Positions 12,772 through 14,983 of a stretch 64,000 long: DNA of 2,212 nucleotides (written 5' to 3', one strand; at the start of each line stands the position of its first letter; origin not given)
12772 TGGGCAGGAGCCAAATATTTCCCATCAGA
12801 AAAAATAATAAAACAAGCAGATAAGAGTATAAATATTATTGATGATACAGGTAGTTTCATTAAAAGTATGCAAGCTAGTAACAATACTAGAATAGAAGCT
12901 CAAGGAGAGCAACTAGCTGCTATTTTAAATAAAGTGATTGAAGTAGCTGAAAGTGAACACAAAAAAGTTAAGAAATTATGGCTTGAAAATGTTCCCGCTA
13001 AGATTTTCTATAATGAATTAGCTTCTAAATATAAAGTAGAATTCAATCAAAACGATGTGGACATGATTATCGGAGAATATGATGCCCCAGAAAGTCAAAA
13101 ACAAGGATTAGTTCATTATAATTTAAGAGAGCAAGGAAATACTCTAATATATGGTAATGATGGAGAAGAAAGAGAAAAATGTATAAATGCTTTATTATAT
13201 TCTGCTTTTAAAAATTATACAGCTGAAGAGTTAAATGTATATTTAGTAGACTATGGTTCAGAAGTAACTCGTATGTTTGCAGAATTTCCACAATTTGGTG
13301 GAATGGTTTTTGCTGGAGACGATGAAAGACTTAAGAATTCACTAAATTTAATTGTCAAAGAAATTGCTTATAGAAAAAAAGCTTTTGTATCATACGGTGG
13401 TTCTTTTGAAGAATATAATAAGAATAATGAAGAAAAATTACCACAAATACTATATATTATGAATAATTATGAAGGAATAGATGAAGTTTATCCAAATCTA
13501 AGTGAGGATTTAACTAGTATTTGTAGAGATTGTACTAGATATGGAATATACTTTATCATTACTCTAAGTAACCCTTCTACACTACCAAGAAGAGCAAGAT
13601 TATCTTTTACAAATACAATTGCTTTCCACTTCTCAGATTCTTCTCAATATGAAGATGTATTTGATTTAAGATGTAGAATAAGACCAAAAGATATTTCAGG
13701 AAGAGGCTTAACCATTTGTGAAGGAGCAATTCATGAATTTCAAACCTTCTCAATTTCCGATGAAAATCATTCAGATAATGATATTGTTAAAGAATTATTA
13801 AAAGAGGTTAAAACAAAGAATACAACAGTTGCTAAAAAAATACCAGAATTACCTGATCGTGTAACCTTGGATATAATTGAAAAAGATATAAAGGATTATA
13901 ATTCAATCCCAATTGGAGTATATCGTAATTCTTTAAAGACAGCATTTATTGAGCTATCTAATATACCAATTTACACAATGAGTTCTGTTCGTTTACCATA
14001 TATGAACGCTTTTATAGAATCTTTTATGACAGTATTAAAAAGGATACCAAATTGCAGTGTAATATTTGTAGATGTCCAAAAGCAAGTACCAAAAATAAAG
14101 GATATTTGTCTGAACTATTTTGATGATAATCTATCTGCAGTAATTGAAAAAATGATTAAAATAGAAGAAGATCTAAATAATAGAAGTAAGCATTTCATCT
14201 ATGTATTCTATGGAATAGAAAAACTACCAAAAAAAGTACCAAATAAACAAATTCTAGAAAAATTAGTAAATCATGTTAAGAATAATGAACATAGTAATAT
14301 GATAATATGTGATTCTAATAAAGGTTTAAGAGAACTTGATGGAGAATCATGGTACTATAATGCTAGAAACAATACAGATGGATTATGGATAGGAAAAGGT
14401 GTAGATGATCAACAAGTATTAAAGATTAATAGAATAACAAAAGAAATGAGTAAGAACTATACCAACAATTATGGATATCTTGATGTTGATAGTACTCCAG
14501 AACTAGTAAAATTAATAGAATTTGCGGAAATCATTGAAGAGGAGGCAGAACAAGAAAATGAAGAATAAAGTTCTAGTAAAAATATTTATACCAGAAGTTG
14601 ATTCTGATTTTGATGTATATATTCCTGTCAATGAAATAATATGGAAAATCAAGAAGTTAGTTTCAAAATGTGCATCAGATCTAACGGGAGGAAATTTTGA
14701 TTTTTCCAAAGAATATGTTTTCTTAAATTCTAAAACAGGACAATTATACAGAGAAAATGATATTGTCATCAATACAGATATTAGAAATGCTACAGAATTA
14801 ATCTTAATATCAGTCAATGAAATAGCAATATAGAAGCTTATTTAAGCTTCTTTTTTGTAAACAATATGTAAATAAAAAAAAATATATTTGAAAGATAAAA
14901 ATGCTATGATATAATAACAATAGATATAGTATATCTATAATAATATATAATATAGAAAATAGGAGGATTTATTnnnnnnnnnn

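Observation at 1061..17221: Split, non-canonical type VII (T7SSb-like) secretion locus with no recognisable EssB/EsaA/EssA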

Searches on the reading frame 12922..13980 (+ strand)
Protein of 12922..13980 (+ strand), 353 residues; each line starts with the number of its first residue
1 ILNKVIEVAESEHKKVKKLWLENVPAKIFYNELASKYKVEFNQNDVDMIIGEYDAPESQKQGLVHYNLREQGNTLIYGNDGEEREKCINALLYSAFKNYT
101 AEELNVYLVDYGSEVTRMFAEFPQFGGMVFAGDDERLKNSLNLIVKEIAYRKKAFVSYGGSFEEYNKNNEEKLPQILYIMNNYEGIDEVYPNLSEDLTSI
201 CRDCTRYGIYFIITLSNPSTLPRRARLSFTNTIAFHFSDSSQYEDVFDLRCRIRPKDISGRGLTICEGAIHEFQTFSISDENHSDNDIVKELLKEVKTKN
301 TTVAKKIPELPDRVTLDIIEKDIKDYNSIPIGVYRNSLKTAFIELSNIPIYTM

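Call 93: search_solved_structures(query=window:12922-13980:+, max_evalue=0.001, show_alignments=2)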
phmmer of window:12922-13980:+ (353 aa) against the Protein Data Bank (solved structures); distinct sequences matched with E-value up to 0.001: 6.
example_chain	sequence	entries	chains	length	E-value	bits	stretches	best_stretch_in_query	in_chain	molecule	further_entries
4lya_A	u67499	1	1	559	1.3e-21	80.2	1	48-344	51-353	Uncharacterized protein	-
5fv0_A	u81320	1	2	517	2.6e-21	79.2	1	50-344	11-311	ESX secretion system protein EccC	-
7np7_C1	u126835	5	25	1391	1.9e-06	30.4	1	72-246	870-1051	ESX-5 secretion system protein EccC5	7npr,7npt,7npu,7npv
7b9f_C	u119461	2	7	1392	1.9e-06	30.4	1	72-238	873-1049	EccC5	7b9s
4n1a_A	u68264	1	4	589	4.2e-06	29.2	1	49-350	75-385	Cell divisionFtsK/SpoIIIE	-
4nh0_A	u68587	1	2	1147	7.7e-06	28.4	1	49-349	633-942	Cell divisionFtsK/SpoIIIE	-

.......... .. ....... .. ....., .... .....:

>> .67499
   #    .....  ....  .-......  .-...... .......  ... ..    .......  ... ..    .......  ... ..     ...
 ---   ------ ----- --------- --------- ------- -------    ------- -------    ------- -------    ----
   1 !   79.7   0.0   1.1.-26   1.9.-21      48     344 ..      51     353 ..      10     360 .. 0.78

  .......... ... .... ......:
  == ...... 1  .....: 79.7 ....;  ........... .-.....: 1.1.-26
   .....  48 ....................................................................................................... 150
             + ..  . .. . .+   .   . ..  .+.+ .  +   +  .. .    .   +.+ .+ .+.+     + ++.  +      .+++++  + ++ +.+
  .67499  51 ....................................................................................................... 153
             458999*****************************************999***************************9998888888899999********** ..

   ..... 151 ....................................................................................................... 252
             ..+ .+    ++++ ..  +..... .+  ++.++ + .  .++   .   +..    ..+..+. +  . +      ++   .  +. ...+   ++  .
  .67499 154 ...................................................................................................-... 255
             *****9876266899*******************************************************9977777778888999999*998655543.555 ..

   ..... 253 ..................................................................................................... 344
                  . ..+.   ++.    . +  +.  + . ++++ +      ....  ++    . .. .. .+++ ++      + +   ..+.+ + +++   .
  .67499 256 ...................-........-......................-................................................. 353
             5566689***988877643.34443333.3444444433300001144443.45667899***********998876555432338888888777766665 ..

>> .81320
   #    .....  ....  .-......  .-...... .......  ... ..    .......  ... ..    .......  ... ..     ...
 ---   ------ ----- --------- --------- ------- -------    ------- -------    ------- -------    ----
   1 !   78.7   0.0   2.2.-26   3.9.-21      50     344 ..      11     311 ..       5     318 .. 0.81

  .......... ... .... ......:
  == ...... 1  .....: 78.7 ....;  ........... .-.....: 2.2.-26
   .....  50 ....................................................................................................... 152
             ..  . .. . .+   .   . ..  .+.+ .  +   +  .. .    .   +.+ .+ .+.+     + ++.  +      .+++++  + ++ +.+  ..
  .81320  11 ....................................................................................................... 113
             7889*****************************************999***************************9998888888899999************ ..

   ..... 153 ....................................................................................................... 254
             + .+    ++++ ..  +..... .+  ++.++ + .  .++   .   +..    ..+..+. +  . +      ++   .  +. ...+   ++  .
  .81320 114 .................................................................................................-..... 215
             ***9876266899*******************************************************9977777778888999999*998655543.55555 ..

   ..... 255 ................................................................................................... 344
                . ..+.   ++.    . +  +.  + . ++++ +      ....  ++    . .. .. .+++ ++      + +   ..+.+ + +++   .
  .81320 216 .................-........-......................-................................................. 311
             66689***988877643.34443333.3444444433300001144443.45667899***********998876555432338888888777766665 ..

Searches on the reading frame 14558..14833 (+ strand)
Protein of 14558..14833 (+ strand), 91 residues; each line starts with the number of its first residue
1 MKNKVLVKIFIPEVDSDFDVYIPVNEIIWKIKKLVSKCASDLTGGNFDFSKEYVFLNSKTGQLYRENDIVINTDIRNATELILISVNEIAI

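Call 6: search_protein_families(library=pfam, max_evalue=0.1, proteins=[window:14558-14833:+])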
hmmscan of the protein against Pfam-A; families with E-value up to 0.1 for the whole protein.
window:14558-14833:+ (91 aa): 1 family
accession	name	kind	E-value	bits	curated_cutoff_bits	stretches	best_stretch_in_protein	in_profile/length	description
PF23326.1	UBL_UBAC1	-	0.0086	16.4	27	1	2-84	9-97/109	UBAC1 UBL-like domain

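Call 7: search_protein_families(library=ncbifam, max_evalue=0.1, proteins=[window:14558-14833:+])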
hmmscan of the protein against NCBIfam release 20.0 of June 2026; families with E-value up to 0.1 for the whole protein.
window:14558-14833:+ (91 aa): 0 families

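Call 23: search_solved_structures(query=A1, max_evalue=10, show_alignments=1)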
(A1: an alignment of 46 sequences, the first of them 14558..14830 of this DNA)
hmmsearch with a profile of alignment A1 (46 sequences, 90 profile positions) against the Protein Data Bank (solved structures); distinct sequences matched with E-value up to 10: 7.
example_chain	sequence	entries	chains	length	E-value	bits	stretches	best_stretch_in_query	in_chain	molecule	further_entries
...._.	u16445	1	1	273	0.029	18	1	24-72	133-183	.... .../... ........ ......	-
2ot3_A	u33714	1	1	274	0.029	18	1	24-72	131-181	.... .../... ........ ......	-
4n3z_A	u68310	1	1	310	0.029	18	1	24-72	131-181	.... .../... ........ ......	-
4q9u_A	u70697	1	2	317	0.035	17.7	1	24-72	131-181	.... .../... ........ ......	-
8jf2_F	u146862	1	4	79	0.85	13.3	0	12-43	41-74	D-alanyl carrier protein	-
6bug_A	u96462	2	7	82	0.91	13.2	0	12-31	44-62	D-alanyl carrier protein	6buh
6x87_X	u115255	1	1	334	1.1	12.9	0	40-72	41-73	Circumsporozoite protein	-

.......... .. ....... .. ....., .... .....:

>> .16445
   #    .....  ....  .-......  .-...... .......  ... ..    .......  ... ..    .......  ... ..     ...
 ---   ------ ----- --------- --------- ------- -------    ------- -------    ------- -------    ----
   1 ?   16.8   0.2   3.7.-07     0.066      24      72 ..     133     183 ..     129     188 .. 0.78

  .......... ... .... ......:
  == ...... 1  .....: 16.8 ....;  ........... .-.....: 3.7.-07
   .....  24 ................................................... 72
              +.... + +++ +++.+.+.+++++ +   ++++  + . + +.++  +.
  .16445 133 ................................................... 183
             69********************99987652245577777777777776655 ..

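Call 25: search_protein_families(library=pfam, alignment_id=A1, max_evalue=0.01)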
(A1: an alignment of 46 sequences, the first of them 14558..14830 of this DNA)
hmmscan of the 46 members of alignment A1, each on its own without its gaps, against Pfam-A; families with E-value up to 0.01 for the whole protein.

A. member 1, window:14558-14830:+ (91 aa): 1 family
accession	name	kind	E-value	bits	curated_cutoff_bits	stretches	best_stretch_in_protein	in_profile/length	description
PF23326.1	UBL_UBAC1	-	0.0086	16.4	27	0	2-84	9-97/109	UBAC1 UBL-like domain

B. families by the number of members that match (of 46 scanned): 2 families
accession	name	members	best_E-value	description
PF23326.1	UBL_UBAC1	12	8.2e-05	UBAC1 UBL-like domain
PF15415.12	Mfa_like_2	1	0.0055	Fimbrillin-like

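Call 49: find_homologous_proteins(query=A1, max_evalue=0.001)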
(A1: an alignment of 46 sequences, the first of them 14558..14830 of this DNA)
Query A1 (46 sequences) (91 aa, profile of the alignment): 1546 proteins with E <= 0.001 among 2013 candidates; the best 120 are listed.
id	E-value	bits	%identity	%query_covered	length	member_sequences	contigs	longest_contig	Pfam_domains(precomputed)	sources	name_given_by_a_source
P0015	4.3e-36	141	69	95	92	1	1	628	-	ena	-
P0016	4.7e-36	141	59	97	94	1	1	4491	-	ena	-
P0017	5.7e-36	141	53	93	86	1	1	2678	-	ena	-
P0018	7.5e-36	140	53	93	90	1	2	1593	-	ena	-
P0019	8.2e-36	140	67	97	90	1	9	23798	-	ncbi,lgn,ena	-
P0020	1.0e-35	140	58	93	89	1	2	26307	-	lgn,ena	-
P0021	1.6e-35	139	67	97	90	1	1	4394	-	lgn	-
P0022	1.7e-35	139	58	93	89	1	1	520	-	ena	-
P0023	1.7e-35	139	60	93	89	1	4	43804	-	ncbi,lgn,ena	-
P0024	1.7e-35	139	59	93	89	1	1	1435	-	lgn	-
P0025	1.8e-35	139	58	93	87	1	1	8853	-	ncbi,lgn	-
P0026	1.9e-35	139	58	95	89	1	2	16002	-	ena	-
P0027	1.9e-35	139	57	95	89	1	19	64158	-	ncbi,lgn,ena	-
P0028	1.9e-35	139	57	95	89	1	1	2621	-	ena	-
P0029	1.9e-35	139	59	97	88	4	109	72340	-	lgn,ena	-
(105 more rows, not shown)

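Call 59: predict_structure(alignment_id=A7)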
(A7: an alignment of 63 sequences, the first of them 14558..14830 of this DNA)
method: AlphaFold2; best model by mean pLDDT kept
length: 91 residues; sequences in the alignment: 63
mean_pLDDT: 91.2   pTM: 0.79
mean pLDDT of the five models: 91.2, 90.0, 89.3, 87.8, 79.9
residues with pLDDT >= 90: 73; 70-90: 13; 50-70: 3; < 50: 2
segments of 3 or more residues with pLDDT < 50: none
pLDDT, mean of each block of 10 residues (from residue 1): 90 94 96 94 86 94 95 96 81 41
secondary structure, 60 per line:
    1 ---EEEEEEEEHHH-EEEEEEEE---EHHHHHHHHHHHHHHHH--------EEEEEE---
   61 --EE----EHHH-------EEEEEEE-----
elements in order: E4-11 E16-23 H28-43 E52-57 E80-86

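Call 64: fold_search(model_id=the predicted structure, library=pdb)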
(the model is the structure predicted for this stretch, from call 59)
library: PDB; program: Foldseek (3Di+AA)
matches with E <= 10: 1475; with E <= 0.001: 194
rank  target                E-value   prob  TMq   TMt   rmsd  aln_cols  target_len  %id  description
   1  7np7_D2               2.1e-05  1.00  0.68  0.18   3.3        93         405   14  Structure of an intact ESX-5 inner membrane complex, Composite C1 model (released 2021-06-02)
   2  5hpl_C                3.0e-05  1.00  0.70  0.78   3.2        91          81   11  System-wide modulation of HECT E3 ligases with selective ubiquitin variant probes: Rsp5 and UbV R5.4 (released 2016-03-16)
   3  6fno_D                5.7e-05  1.00  0.71  0.72   2.4        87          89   11  Caldiarchaeum Subterraneum Ubiquitin:Rpn11-homolog complex, zinc soak (released 2018-07-25)
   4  4pyu_B                6.5e-05  1.00  0.65  0.77   2.8        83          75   17  The conserved ubiquitin-like protein hub1 plays a critical role in splicing in human cells (released 2014-07-16)
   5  7npt_D8               6.9e-05  1.00  0.67  0.61   3.4        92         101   14  Cytosolic bridge of an intact ESX-5 inner membrane complex (released 2021-05-26)
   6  9lqm_B                7.3e-05  1.00  0.68  0.76   2.6        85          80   10  Crystal structure of synthetic ubiquitin variant R4 designed by ProteinMPNN (released 2025-02-12)
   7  8tyx_A                7.3e-05  1.00  0.68  0.74   2.2        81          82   14  Structure of a bacterial Ubl-deubiquitinase complex (form 1) (released 2024-06-12)
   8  8j0a_A                7.8e-05  1.00  0.67  0.76   2.4        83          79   11  Robust design of effective allosteric activator UbV R4 for Rsp5 E3 ligase using the machine-learning tool ProteinMPNN (released 2023-08-09)
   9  1wyw_B                7.8e-05  1.00  0.63  0.72   2.8        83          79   12  Crystal Structure of SUMO1-conjugated thymine DNA glycosylase (released 2005-06-21)
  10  3vdz_A                8.3e-05  1.00  0.69  0.58   2.5        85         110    9  Tailoring Encodable Lanthanide-Binding Tags as MRI Contrast Agents: xq-dSE3-Ubiquitin at 2.4 Angstroms (released 2012-11-28)
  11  6njd_C                8.3e-05  1.00  0.68  0.46   2.5        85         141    9  Crystal structure of RavD (residues 1-200) from Legionella pneumophila (strain Corby) complexed with Met-1 linked di-u (released 2019-05-22)
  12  5eql_B                8.3e-05  1.00  0.62  0.72   2.9        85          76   14  Isoform-specific inhibition of SUMO-dependent protein-protein interactions (released 2016-11-23)
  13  3rcz_A                8.9e-05  1.00  0.62  0.74   2.7        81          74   16  Rad60 SLD2 Ubc9 Complex (released 2011-04-27)
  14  9edt_E                1.0e-04  1.00  0.66  0.16   3.3        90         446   16  Tubulin cofactors D,E,G bound to tubulin dimer (released 2026-02-04)
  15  1wx8_MODEL_1_A        1.1e-04  1.00  0.71  0.68   2.3        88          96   16  Solution Structure of the N-terminal Ubiquitin-like Domain in the 4931431F19Rik Protein (released 2005-07-20)
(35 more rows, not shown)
